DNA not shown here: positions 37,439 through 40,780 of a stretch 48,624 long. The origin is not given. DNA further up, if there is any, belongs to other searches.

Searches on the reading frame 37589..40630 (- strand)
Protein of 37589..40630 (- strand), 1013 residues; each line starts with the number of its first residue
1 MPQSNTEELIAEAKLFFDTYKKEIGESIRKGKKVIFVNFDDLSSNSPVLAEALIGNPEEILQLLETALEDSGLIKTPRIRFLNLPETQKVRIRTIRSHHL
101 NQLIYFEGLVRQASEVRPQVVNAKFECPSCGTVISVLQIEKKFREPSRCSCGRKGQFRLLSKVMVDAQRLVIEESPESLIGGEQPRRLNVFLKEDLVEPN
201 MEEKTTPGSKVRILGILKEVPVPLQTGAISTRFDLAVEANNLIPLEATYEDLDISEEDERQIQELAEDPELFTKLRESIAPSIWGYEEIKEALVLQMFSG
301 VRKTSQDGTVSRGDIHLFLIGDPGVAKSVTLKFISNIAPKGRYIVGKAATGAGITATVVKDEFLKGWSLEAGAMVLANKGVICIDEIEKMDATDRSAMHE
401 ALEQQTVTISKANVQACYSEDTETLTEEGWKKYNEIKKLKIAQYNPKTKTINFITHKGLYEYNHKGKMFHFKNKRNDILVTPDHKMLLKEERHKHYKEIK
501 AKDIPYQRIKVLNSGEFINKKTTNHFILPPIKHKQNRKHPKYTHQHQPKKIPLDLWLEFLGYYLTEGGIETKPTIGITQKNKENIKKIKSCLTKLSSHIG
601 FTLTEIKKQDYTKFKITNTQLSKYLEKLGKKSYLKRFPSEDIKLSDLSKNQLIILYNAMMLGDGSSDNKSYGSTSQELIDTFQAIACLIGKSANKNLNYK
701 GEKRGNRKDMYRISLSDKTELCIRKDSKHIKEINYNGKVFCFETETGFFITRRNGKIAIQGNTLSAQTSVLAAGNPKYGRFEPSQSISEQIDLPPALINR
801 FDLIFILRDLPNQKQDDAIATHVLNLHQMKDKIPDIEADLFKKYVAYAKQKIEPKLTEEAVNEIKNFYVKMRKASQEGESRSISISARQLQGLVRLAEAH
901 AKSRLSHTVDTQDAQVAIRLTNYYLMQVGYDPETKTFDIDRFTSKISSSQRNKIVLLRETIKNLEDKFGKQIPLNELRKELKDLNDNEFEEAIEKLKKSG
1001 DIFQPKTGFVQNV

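Call 24: find_homologous_proteins(query=window:37589-40630:-, max_evalue=1e-50)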
Query window:37589-40630:- (1013 aa): 5855 proteins with E <= 1e-50 among 8000 candidates; the best 120 are listed.
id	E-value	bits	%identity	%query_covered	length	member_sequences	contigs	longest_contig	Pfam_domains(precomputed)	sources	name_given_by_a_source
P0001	0.0e+0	2225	98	100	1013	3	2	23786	PF14551.12,PF21120.4,PF17855.8,PF14528.12,PF00493.30,PF01078.28,PF17207.10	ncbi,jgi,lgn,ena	jgi:replicative DNA helicase Mcm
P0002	0.0e+0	1909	83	100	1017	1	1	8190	PF14551.12,PF21120.4,PF17855.8,PF00493.30,PF01078.28,PF17207.10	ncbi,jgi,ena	ncbi:MAG: ATP-binding protein [archaeon]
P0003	0.0e+0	1876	81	100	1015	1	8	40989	PF14551.12,PF21120.4,PF17855.8,PF00493.30,PF01078.28,PF17207.10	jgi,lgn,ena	-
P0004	0.0e+0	1831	71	64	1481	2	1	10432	PF14551.12,PF21120.4,PF17855.8,PF14528.12,PF00493.30,PF14890.12,PF17207.10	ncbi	ncbi:MAG: LAGLIDADG family homing endonuclease, partial [Nanoarchaeota archaeon]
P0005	0.0e+0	1823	79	100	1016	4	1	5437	PF14551.12,PF21120.4,PF17855.8,PF00493.30,PF01078.28,PF17207.10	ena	-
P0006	0.0e+0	1822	80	100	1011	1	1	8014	PF14551.12,PF21120.4,PF17855.8,PF14528.12,PF00493.30,PF01078.28,PF17207.10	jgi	-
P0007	0.0e+0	1820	80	100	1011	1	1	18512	PF14551.12,PF21120.4,PF17855.8,PF14528.12,PF00493.30,PF01078.28,PF17207.10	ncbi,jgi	-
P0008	0.0e+0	1818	79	100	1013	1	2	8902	PF21120.4,PF17855.8,PF00493.30,PF01078.28,PF17207.10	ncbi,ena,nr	ncbi:hypothetical protein CMI42_04175 [Candidatus Pacearchaeota archaeon]|nr:hypothetical protein [C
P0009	0.0e+0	1813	80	100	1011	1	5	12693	PF14551.12,PF21120.4,PF17855.8,PF14528.12,PF00493.30,PF01078.28,PF17207.10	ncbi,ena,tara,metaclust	tara:strand:+ start:803 stop:3838 length:3036 start_codon:yes stop_codon:yes gene_type:complete|meta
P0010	0.0e+0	1786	76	69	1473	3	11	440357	PF14551.12,PF21120.4,PF17855.8,PF14528.12,PF00493.30,PF01078.28,PF14890.12,PF17207.10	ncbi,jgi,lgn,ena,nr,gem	ncbi:hypothetical protein HOD75_03040 [archaeon]|jgi:replicative DNA helicase Mcm|nr:hypothetical pr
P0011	0.0e+0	1783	78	100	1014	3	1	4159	PF14551.12,PF21120.4,PF17855.8,PF00493.30,PF01078.28,PF17207.10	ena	-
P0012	0.0e+0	1749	77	100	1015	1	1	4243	PF14551.12,PF21120.4,PF17855.8,PF00493.30,PF01078.28,PF17207.10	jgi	jgi:replicative DNA helicase Mcm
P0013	0.0e+0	1747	70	64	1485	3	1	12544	PF14551.12,PF21120.4,PF17855.8,PF14528.12,PF00493.30,PF14890.12,PF17207.10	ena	-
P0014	0.0e+0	1733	73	69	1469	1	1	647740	PF14551.12,PF21120.4,PF17855.8,PF14528.12,PF00493.30,PF14890.12,PF17207.10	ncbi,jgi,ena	ncbi:MAG: LAGLIDADG family homing endonuclease [Candidatus Pacearchaeota archaeon]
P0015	0.0e+0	1729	77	99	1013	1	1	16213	PF14551.12,PF21120.4,PF17855.8,PF00493.30,PF01078.28,PF17207.10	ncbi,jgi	-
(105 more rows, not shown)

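Call 25: find_related_loci(query=window:37589-40630:-, collection=metagenome_contigs, flank=10000)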
Query window:37589-40630:- (1013 aa) in metagenome_contigs; peptide patterns used: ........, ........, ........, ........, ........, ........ (x = any residue, [..] = any of these).
346 stretches matched a pattern; 94 encode a relative of the query (tblastn E <= 1e-3); the best 80 are kept; 80 distinct loci.
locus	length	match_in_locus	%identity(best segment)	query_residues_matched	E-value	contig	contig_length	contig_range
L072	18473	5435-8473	98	1-1013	0e+0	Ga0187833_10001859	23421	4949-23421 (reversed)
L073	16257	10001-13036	81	1-1013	0e+0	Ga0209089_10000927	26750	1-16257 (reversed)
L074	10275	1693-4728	77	1-1011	0e+0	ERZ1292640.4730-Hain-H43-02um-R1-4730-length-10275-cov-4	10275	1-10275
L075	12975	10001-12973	68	5-996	0e+0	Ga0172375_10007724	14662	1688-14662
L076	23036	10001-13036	81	1-1013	0e+0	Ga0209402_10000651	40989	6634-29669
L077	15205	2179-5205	57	5-1013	0e+0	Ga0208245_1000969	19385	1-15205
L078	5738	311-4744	71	1-1013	0e+0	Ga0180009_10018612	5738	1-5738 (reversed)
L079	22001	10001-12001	90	1-1013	0e+0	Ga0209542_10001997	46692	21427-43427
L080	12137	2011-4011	87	1-1013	0e+0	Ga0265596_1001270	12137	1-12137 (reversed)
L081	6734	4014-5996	86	7-1013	0e+0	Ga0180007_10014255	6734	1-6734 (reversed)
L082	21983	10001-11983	85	7-1013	0e+0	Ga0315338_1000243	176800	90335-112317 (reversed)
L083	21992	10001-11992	87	4-1013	0e+0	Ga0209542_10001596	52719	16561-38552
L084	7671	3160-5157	85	1-1013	0e+0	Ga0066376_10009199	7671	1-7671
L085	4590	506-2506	85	1-1013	0e+0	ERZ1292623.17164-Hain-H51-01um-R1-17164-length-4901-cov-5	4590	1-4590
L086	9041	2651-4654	82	1-1013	0e+0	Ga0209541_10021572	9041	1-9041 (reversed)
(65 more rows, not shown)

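Call 71: find_encoding_contigs(protein=P0002, flank=10000, max_places=4)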
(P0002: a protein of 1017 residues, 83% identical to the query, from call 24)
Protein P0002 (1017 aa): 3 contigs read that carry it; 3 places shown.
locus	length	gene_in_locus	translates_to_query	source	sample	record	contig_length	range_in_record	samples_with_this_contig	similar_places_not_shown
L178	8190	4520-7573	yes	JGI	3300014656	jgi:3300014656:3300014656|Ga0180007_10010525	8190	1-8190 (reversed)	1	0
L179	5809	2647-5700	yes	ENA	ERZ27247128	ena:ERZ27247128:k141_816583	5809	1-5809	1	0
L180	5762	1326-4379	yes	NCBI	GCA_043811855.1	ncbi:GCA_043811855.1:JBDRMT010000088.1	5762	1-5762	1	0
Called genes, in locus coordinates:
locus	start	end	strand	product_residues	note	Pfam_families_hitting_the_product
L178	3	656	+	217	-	?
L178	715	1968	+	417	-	PF00459:Inositol_P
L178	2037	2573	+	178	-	-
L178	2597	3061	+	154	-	-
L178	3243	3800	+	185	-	PF00352:TBP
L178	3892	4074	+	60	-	-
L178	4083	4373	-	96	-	-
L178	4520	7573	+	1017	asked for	PF14551:MCM_N (weak), PF17207:MCM_OB, PF00493:MCM, PF01078:Mg_chelatase (faint), PF00493:MCM, PF17855:MCM_lid, PF21120:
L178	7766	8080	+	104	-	-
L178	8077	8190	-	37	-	?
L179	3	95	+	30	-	?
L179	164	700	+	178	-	-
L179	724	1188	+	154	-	-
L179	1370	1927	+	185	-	PF00352:TBP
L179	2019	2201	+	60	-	-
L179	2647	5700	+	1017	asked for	PF14551:MCM_N (weak), PF17207:MCM_OB, PF00493:MCM, PF01078:Mg_chelatase (faint), PF00493:MCM, PF17855:MCM_lid, PF21120:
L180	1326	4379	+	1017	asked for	PF14551:MCM_N (weak), PF17207:MCM_OB, PF00493:MCM, PF01078:Mg_chelatase (faint), PF00493:MCM, PF17855:MCM_lid, PF21120:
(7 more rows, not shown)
